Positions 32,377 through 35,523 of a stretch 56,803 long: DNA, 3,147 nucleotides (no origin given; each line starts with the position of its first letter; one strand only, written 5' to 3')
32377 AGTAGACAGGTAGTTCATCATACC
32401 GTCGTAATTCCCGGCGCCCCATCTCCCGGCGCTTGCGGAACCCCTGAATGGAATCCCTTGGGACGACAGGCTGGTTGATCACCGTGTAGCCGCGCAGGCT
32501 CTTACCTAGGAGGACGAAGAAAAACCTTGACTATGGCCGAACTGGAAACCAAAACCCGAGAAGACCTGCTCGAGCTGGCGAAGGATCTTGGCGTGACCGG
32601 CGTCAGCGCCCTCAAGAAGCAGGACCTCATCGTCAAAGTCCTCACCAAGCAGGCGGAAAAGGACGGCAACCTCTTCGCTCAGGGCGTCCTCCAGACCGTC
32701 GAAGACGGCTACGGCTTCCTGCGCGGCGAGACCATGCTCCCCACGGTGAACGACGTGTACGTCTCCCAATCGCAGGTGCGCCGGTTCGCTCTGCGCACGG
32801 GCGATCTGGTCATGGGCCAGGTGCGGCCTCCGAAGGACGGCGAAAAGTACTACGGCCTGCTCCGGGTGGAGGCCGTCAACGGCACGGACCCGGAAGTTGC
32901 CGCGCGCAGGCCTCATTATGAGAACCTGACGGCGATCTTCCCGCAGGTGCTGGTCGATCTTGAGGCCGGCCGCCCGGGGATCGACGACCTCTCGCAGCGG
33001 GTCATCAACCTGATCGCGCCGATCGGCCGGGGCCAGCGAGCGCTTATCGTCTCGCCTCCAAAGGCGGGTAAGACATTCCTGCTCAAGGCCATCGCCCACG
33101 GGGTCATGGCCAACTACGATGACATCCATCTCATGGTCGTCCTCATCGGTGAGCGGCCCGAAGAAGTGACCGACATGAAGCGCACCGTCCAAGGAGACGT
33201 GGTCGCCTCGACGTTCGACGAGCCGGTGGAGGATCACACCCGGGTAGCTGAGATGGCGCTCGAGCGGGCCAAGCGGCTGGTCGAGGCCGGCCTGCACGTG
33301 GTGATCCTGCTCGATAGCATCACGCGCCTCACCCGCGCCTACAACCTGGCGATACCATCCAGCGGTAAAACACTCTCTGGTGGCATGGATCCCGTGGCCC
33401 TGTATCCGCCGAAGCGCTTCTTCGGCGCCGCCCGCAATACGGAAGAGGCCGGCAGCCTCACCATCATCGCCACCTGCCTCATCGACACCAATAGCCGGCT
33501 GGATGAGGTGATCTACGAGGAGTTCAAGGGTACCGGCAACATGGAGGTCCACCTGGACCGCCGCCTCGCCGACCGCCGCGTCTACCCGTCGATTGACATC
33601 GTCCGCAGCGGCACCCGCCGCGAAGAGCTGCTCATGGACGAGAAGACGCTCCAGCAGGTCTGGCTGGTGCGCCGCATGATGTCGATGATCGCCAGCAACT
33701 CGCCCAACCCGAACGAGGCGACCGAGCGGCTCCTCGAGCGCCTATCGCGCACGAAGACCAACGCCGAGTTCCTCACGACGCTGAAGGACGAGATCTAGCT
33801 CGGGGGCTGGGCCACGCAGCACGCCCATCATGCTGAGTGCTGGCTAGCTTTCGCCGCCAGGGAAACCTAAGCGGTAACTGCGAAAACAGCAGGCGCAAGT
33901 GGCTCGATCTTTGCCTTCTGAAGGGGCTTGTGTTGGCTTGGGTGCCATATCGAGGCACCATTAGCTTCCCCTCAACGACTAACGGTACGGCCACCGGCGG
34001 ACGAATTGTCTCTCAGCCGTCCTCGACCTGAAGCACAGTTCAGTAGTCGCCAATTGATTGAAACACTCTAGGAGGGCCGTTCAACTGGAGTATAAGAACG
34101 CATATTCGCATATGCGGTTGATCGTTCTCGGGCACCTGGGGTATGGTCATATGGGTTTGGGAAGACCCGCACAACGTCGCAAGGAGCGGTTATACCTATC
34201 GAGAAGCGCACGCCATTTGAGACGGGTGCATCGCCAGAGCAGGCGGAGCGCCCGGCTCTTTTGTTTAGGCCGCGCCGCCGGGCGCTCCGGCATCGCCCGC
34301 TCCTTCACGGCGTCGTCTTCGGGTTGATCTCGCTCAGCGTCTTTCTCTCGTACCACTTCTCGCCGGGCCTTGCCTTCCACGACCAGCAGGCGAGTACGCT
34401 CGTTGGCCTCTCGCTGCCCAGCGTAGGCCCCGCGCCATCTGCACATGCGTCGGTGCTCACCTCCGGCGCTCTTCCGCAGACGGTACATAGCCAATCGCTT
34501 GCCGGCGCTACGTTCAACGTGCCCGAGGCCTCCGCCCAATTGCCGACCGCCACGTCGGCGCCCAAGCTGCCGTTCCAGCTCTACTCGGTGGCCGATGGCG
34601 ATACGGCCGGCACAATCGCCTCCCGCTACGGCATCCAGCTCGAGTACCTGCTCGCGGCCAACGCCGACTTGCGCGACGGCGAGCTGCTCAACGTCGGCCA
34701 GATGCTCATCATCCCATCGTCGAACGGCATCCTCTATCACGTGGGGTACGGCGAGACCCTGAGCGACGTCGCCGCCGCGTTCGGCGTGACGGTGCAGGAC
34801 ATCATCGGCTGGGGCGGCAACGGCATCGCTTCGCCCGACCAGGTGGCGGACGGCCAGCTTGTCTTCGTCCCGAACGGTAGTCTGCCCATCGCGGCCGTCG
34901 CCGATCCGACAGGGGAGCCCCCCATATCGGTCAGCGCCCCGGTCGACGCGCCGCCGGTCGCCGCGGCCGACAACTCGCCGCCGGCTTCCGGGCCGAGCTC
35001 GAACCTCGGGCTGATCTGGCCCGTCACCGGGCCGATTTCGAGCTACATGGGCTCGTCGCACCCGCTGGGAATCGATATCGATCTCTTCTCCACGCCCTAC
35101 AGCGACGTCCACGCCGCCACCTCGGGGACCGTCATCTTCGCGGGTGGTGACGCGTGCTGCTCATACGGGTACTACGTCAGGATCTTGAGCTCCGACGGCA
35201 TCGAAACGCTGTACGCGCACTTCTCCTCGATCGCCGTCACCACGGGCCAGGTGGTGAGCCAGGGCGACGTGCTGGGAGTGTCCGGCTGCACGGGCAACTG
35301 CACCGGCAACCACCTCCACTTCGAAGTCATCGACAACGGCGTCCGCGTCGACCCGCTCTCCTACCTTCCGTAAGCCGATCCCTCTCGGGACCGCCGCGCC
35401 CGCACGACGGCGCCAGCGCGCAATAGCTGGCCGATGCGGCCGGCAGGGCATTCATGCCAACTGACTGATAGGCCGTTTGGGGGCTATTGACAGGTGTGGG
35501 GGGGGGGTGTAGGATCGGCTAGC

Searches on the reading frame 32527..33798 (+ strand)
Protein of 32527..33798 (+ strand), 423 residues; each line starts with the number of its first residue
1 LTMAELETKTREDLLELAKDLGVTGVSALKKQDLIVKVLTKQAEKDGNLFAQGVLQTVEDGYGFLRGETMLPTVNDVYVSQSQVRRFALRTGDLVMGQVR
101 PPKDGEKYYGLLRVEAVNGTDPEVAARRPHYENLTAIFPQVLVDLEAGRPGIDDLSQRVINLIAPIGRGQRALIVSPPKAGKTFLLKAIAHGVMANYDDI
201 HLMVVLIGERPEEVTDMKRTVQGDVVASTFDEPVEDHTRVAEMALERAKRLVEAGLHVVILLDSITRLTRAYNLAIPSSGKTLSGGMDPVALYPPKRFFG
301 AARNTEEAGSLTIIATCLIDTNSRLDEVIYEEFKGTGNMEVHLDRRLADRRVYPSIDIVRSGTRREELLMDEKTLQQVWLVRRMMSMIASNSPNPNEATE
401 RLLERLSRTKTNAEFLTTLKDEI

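Call 47: search_protein_families(library=pfam, proteins=[window:32527-33798:+], max_evalue=0.0001)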
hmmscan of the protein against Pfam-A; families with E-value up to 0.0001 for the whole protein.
window:32527-33798:+ (423 aa): 3 families
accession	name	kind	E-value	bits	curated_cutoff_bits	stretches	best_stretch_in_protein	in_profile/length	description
PF07497.18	Rho_RNA_bind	-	5.3e-31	106.7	27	1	52-123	2-73/73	Rho termination factor, RNA-binding domain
PF00006.31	ATP-synt_ab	-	3.7e-27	95.8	29.5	1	157-361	2-211/213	ATP synthase alpha/beta family, nucleotide-binding domain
PF07498.18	Rho_N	-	8.3e-13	48.5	24.9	1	5-47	1-43/43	Rho termination factor, N-terminal domain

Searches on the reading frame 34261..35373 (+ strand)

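Call 47: search_protein_families(library=pfam, proteins=[window:34261-35373:+], max_evalue=0.0001)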
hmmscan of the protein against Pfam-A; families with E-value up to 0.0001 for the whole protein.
window:34261-35373:+ (370 aa): 3 families
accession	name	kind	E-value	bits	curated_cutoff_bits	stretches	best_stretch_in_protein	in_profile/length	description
PF01551.29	Peptidase_M23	-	2.3e-24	85.8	28.7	1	273-365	6-96/96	Peptidase family M23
PF01476.26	LysM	-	3.7e-17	62.4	20.9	2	108-152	1-43/43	LysM domain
PF23473.1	LysM3_LYK4_5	-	1.6e-05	25.3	29.3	0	108-134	5-31/48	LYK4/5 LysM3 domain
